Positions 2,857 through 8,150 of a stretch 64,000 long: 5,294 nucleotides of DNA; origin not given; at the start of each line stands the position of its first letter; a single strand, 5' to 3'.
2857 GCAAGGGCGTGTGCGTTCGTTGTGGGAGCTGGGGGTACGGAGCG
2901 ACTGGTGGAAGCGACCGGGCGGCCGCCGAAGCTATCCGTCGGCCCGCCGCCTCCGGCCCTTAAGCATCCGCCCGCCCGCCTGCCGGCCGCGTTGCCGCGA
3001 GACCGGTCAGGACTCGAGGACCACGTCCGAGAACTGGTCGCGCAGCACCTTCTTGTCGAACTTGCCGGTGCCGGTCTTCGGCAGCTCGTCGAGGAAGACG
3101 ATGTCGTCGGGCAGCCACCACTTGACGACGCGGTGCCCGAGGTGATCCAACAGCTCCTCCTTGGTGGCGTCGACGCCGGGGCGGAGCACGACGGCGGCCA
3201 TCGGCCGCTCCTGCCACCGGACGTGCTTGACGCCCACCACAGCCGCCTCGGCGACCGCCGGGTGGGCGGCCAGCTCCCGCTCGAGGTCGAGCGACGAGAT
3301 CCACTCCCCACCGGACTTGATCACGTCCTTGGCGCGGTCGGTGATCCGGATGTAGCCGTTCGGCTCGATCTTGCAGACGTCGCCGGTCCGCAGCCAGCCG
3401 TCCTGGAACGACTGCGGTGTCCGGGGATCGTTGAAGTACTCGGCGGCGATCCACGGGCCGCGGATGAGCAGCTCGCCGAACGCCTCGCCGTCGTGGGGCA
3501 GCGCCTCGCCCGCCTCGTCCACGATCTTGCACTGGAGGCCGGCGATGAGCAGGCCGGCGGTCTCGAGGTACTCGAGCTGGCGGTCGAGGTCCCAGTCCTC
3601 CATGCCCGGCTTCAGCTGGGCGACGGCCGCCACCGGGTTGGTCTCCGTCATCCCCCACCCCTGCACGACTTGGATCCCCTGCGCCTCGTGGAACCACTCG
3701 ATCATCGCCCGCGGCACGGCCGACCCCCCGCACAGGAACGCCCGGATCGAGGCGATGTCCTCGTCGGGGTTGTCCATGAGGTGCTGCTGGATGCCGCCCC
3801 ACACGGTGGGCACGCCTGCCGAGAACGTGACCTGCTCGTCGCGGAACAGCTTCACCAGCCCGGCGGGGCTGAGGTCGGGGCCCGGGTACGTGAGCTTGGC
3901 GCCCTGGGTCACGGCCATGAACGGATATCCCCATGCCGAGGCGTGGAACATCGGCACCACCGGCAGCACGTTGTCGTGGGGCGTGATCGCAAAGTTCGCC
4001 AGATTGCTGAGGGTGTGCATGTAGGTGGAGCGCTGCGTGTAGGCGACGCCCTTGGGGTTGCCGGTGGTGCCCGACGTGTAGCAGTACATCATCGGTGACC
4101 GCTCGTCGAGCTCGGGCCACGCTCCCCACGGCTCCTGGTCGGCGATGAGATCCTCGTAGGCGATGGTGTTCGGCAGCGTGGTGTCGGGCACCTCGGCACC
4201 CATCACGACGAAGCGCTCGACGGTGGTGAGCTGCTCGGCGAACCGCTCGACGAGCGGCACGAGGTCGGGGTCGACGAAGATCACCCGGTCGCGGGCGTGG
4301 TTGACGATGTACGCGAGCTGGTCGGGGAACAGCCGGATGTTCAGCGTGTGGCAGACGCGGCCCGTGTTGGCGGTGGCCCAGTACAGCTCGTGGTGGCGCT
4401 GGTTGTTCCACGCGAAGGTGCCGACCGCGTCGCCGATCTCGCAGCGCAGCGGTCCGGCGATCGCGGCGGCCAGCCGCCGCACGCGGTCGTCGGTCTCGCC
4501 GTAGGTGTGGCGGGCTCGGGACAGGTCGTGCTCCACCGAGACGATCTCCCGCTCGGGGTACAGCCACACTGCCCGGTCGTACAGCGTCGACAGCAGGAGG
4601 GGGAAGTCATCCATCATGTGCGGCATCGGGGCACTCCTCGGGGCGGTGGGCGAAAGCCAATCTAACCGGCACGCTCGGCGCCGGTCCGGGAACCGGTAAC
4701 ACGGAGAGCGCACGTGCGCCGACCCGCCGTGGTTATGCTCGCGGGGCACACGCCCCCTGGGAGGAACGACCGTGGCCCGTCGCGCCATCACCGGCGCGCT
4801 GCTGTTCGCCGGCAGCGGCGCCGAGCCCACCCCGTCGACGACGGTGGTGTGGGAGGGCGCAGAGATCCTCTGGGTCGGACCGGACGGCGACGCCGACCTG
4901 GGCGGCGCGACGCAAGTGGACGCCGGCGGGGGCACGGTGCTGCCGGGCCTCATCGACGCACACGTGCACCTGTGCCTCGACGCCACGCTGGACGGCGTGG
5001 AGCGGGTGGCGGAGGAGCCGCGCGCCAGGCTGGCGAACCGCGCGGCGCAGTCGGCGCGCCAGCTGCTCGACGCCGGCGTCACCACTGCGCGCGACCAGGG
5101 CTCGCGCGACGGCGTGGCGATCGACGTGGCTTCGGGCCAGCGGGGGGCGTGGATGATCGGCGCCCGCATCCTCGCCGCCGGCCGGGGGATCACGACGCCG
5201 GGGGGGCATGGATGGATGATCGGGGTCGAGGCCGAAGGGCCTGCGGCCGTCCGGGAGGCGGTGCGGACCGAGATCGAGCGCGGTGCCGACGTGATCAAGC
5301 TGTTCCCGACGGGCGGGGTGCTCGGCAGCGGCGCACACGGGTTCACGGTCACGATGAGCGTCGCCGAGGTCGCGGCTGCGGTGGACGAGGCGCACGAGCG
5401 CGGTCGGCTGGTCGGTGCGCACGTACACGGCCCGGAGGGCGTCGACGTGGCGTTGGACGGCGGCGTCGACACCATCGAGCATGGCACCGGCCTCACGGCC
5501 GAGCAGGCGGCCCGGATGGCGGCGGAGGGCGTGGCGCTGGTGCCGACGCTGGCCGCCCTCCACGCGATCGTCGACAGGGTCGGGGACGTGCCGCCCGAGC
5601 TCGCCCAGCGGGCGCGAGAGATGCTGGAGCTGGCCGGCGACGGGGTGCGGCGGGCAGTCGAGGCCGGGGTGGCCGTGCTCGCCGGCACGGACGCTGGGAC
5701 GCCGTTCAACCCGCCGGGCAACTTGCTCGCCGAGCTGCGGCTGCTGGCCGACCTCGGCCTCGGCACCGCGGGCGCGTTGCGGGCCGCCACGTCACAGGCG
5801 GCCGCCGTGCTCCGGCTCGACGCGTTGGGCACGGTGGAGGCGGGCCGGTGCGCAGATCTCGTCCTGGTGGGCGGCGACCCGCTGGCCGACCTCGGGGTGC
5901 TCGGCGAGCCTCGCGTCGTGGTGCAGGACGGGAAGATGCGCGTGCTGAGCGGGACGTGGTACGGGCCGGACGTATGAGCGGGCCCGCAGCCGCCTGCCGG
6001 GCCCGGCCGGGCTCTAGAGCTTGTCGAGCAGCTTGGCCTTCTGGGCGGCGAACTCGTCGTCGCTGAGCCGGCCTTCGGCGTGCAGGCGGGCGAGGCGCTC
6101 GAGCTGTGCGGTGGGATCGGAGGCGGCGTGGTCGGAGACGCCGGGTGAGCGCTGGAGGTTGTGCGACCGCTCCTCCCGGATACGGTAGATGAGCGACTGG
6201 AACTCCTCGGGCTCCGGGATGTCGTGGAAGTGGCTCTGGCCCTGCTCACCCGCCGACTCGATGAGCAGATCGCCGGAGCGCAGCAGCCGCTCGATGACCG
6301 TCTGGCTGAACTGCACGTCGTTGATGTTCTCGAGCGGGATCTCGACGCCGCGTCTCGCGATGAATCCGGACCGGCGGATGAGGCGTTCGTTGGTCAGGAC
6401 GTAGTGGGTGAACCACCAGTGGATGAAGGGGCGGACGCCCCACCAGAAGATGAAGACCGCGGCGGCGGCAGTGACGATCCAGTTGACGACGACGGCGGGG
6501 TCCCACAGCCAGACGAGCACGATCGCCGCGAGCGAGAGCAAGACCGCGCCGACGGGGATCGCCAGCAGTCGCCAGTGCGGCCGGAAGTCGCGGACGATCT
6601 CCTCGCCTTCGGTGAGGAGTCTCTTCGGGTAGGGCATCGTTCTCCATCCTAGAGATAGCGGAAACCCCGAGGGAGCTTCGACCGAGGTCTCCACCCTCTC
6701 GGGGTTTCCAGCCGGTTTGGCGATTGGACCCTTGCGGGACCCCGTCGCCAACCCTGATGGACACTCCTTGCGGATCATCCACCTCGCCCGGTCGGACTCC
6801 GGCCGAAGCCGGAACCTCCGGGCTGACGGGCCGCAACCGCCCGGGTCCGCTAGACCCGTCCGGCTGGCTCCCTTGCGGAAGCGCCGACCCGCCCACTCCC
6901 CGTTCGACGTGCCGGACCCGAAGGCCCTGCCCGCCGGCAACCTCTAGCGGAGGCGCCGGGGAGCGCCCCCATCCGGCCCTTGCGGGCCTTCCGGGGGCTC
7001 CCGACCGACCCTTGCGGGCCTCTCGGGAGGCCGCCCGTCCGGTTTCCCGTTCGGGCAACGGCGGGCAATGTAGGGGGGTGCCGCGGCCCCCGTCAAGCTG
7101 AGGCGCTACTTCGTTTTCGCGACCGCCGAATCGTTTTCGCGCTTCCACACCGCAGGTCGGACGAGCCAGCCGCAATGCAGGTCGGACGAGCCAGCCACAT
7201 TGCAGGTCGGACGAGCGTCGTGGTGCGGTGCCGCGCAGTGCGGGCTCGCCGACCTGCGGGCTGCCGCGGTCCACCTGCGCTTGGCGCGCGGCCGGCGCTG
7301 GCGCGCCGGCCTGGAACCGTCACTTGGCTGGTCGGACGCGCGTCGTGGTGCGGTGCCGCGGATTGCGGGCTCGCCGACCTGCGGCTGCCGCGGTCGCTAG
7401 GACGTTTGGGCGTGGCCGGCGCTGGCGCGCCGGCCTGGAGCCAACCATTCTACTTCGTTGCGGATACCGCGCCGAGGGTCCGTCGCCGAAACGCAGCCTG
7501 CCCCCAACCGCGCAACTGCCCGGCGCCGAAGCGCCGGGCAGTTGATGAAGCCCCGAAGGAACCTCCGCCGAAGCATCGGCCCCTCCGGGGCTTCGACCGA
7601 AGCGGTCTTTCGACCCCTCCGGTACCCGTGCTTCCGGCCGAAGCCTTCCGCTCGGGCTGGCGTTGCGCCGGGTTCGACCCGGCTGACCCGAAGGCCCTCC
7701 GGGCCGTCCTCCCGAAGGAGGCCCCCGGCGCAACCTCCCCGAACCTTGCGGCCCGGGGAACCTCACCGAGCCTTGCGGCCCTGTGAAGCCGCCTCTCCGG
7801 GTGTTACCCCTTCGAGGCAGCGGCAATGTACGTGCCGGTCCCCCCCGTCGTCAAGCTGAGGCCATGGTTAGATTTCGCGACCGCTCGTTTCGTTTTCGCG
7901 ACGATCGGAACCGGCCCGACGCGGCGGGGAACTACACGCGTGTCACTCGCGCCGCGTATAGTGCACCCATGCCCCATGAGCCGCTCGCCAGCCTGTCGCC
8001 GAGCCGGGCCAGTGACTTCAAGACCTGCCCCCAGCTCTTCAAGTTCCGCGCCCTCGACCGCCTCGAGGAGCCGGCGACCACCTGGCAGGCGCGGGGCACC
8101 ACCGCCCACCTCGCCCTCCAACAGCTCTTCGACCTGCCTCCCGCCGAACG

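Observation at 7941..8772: Cas4-like Fe-S nuclease behind a PafBC/RecA-NDp-type leaderless damage promoter, next to adnAB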

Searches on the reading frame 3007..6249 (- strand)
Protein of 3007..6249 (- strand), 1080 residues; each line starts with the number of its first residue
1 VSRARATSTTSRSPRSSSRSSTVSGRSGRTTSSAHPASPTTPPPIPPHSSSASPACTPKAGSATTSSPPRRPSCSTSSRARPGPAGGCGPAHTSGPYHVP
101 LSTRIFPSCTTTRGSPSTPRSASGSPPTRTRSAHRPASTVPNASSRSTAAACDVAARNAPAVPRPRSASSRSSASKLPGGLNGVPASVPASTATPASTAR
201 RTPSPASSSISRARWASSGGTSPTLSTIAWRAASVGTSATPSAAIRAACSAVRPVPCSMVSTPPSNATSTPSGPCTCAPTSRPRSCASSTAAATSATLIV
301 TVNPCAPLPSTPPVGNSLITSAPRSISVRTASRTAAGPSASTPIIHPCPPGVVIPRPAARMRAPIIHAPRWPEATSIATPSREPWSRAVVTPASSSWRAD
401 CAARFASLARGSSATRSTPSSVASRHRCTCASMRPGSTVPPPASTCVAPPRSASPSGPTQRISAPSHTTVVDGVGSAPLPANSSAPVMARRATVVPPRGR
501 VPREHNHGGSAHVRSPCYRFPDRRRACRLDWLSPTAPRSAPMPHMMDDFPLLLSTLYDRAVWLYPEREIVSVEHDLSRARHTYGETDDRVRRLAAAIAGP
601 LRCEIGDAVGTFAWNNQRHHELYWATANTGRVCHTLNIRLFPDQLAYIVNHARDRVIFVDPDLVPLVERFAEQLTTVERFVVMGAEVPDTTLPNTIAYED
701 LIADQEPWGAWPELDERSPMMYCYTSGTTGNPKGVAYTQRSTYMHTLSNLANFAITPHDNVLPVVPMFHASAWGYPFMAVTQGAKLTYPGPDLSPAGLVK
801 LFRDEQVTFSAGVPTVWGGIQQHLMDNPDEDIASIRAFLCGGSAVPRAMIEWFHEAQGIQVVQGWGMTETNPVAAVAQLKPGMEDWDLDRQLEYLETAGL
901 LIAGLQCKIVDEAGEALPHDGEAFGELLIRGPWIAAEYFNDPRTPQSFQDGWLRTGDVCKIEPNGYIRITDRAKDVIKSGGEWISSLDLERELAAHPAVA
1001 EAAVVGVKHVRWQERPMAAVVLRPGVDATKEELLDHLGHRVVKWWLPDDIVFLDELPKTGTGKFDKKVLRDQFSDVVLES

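Call 6: search_protein_families(library=pfam, proteins=[window:3007-6249:-], max_evalue=0.01)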
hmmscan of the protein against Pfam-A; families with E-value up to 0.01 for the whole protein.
window:3007-6249:- (1080 aa): 2 families
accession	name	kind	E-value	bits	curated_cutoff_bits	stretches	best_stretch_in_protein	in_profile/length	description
PF00501.34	AMP-binding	-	4.7e-69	233.5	29.9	1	565-939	9-384/384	AMP-binding enzyme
PF13193.12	AMP-binding_C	-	2.5e-21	76.8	24.5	1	989-1063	2-76/76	AMP-binding enzyme C-terminal domain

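Call 7: search_protein_families(library=ncbifam, proteins=[window:3007-6249:-], max_evalue=0.01)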
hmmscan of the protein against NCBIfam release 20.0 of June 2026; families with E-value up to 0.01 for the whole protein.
window:3007-6249:- (1080 aa): 100 families (the best 25 are shown)
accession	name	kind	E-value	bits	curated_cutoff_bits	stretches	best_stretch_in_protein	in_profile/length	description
NF005426.0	PRK07008.1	equivalog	5.7e-180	599.5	822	1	541-1078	4-540/545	3-(methylthio)propionyl-CoA ligase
NF004674.0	PRK06018.1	subfamily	1.9e-174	581.4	766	1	544-1077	3-538/544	long-chain-fatty-acid--CoA ligase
NF004837.0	PRK06187.1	subfamily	1.8e-166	554.5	476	1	545-1075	2-524/531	long-chain-fatty-acid--CoA ligase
NF004143.0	PRK05620.1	equivalog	9.5e-110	367.6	852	1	544-1075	3-557/576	long-chain fatty-acid--CoA ligase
NF006020.0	PRK08162.1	subfamily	4.4e-97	325.7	677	1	557-1074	25-539/545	acyl-CoA synthetase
NF006182.0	PRK08316.1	subfamily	1e-83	281.6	663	1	555-1076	15-520/523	fatty acyl-CoA synthetase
NF005307.0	PRK06839.1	equivalog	2.4e-79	267.3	748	1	561-1073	12-493/496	o-succinylbenzoate--CoA ligase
NF009233.0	PRK12583.1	subfamily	8.2e-66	222.5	832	1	555-1072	22-549/558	fatty acid CoA ligase family protein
NF004797.0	PRK06145.1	equivalog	3.1e-64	217.2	850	1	582-1073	29-495/499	acyl-CoA synthetase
NF004808.0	PRK06155.1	equivalog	1.6e-63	214.8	722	1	553-1072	23-521/542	ATP-dependent acyl-CoA ligase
NF005676.0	PRK07470.1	equivalog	2.1e-63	214.8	774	1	579-1073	44-529/544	acyl-CoA synthetase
TIGR03208.1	cyc_hxne_CoA_lg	equivalog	2.2e-61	208.2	792.3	1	558-1070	29-537/538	cyclohexanecarboxylate-CoA ligase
NF005857.1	PRK07786.1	exception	2.4e-60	204.5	733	1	581-1074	35-513/513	fatty-acid--CoA ligase FadD5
NF005801.1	PRK07656.1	equivalog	4.2e-59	200.5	657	1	578-1070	24-500/500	FadD3 family acyl-CoA ligase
NF004114.0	PRK05605.1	equivalog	7.5e-59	199.5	766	1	692-1074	192-570/575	long-chain-fatty-acid--CoA ligase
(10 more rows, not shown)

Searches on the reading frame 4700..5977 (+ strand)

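Call 28: search_protein_families(library=pfam, proteins=[window:4700-5977:+], max_evalue=0.001)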
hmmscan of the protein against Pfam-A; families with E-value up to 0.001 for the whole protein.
window:4700-5977:+ (425 aa): 2 families
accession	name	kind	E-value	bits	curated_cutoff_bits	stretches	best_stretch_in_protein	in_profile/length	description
PF01979.26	Amidohydro_1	-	8.7e-40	137.4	25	1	79-408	1-339/345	Amidohydrolase family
PF07969.17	Amidohydro_3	-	6.2e-16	59.3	29.7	2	206-395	239-449/472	Amidohydrolase family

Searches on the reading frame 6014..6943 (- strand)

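Call 28: search_protein_families(library=pfam, proteins=[window:6014-6943:-], max_evalue=0.001)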
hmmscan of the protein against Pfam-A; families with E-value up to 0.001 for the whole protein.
window:6014-6943:- (309 aa): 2 families
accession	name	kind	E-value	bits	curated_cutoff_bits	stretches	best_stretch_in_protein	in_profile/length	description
PF03703.20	bPH_2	-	4.7e-19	68.9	22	1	176-251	1-77/78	Bacterial PH domain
PF09851.14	SHOCT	-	3.1e-06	27.2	27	1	279-306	1-28/28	Short C-terminal domain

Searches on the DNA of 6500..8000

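Call 89: search_rna_families(source=window, start=6500, end=8000, threshold=evalue, max_evalue=1)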
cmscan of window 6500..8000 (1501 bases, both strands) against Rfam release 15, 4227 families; matches with E-value up to 1: 3.
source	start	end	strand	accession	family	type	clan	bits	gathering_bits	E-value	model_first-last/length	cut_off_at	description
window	7447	7544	-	RF00194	Rubella_3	Cis-reg;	-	23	35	0.1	1-68/68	no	Rubella virus 3' cis-acting element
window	7513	7544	+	RF00194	Rubella_3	Cis-reg;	-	21.5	35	0.24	1-32/68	no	Rubella virus 3' cis-acting element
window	7483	7624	-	RF02605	scr5239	Gene; sRNA;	-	20.5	64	0.85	1-158/158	no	Streptomyces sRNA scr5239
